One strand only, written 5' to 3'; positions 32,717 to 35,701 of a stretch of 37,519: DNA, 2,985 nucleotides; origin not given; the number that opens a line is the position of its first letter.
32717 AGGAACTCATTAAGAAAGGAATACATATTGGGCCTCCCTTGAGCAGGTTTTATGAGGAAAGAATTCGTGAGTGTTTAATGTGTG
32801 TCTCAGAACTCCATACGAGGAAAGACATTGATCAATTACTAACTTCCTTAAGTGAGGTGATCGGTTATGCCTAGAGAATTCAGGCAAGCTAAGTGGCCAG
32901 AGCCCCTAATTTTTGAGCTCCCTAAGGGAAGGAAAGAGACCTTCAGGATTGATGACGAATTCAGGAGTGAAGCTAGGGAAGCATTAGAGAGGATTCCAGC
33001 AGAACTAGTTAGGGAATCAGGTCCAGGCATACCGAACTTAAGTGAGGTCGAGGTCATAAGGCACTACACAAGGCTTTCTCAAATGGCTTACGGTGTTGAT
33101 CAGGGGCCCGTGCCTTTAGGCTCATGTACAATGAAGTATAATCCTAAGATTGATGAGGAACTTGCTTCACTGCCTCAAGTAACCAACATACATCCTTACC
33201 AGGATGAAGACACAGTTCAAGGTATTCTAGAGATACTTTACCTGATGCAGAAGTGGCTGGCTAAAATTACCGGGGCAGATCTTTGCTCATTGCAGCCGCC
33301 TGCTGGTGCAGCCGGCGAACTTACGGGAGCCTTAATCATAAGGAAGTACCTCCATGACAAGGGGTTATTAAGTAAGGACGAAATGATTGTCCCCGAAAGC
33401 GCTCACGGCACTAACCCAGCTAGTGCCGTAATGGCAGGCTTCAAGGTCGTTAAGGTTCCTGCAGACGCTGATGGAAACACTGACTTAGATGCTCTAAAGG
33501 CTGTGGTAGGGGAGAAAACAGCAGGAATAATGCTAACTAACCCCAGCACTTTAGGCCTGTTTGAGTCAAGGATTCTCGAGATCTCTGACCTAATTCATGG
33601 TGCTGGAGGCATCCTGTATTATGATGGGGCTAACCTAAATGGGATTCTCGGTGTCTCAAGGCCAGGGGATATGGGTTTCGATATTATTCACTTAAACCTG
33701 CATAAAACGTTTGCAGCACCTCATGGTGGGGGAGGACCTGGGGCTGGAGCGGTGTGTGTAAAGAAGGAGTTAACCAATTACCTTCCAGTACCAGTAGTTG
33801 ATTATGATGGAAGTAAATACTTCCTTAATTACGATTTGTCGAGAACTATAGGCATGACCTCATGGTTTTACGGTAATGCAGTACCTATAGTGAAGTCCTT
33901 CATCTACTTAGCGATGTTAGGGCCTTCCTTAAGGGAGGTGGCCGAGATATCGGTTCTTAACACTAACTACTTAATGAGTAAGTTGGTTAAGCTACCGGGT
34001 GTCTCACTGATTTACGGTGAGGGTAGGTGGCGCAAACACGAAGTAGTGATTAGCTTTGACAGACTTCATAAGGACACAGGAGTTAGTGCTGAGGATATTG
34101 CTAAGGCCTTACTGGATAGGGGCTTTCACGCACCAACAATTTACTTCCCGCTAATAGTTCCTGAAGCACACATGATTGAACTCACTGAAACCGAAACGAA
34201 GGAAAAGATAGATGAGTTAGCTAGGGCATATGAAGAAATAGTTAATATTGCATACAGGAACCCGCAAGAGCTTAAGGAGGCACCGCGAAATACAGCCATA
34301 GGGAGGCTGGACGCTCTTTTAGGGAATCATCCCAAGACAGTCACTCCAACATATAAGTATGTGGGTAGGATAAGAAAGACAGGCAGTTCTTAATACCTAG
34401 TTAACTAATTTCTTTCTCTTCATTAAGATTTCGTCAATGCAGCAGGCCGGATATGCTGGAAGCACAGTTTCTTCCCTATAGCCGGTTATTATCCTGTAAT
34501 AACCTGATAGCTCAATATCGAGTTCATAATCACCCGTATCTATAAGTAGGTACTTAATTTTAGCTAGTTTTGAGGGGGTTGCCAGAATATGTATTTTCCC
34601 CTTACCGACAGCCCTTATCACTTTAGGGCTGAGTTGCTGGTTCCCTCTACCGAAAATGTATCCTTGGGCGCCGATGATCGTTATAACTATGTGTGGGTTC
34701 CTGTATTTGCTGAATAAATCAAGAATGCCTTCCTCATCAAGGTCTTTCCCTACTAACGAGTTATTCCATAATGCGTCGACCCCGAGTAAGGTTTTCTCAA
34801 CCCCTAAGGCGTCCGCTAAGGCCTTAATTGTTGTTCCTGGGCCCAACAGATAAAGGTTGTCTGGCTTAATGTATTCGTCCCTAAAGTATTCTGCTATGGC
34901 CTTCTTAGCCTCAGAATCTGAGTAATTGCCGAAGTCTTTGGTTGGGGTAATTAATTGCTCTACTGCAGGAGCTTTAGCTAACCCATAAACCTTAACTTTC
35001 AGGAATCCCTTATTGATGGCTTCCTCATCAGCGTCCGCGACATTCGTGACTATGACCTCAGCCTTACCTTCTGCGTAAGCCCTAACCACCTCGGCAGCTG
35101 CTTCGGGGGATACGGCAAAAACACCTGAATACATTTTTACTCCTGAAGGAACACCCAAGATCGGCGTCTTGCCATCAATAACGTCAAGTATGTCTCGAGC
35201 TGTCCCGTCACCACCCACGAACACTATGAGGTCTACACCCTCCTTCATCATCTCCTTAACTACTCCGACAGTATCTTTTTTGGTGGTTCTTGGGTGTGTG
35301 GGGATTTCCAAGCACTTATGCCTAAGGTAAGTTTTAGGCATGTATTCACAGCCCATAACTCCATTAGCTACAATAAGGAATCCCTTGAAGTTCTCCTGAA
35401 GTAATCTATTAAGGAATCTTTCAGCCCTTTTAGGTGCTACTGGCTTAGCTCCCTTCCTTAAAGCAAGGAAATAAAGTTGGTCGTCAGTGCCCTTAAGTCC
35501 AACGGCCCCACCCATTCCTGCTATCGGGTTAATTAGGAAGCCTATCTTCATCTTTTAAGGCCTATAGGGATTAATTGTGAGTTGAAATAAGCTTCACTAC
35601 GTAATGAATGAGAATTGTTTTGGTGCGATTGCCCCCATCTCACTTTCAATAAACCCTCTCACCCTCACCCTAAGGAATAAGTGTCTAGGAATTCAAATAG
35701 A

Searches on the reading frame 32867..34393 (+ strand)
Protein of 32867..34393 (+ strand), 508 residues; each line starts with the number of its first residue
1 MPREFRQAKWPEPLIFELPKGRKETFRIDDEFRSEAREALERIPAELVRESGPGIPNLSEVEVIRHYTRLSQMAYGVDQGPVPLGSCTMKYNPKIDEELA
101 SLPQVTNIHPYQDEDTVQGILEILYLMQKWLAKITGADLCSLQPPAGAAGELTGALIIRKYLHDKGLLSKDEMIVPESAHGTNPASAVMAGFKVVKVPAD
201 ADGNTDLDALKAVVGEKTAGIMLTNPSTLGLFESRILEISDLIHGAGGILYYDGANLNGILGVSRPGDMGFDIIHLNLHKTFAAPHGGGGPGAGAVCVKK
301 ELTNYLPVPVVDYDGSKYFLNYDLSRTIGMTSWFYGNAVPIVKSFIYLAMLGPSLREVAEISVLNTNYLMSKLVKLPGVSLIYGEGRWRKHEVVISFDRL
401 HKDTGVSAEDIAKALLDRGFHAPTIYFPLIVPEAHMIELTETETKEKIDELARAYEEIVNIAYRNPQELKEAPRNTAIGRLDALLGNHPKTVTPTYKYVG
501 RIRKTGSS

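Call 37: search_protein_families(library=pfam, proteins=[window:32867-34393:+], max_evalue=0.001)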
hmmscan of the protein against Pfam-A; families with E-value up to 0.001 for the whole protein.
window:32867-34393:+ (508 aa): 3 families
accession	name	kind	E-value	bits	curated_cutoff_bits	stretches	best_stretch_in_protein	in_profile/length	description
PF21478.3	GcvP2_C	-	1.3e-19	70.7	27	1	359-459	2-99/122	Glycine dehydrogenase, C-terminal domain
PF02347.22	GDC-P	-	2.1e-09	37.2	26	1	58-308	47-285/429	Glycine cleavage system P-protein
PF00266.25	Aminotran_5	-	6.6e-09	35.6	21.5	1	156-307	76-222/371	Aminotransferase class-V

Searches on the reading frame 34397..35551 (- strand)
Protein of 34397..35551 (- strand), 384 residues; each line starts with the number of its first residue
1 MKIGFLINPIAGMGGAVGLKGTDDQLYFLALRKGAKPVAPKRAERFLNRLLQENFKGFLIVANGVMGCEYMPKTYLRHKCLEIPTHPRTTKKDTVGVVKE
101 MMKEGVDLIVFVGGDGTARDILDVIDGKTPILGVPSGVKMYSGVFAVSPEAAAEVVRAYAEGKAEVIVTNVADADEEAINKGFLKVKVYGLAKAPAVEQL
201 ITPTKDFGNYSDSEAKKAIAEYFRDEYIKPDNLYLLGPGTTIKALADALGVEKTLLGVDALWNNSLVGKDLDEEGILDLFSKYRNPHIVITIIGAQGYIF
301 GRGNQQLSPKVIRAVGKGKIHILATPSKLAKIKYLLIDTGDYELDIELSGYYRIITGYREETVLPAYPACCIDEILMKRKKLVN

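Call 37: search_protein_families(library=pfam, proteins=[window:34397-35551:-], max_evalue=0.001)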
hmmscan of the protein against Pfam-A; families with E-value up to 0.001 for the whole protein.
window:34397-35551:- (384 aa): 3 families
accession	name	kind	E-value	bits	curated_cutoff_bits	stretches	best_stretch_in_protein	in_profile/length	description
PF01513.26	NAD_kinase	-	2e-22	80.3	25.5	1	3-163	1-129/130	ATP-NAD kinase N-terminal domain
PF20143.4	NAD_kinase_C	-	9.5e-17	61.4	23.7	1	233-363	5-123/126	ATP-NAD kinase C-terminal domain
PF00781.29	DAGK_cat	-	3.2e-07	30.4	23.6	1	75-137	25-90/125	Diacylglycerol kinase catalytic domain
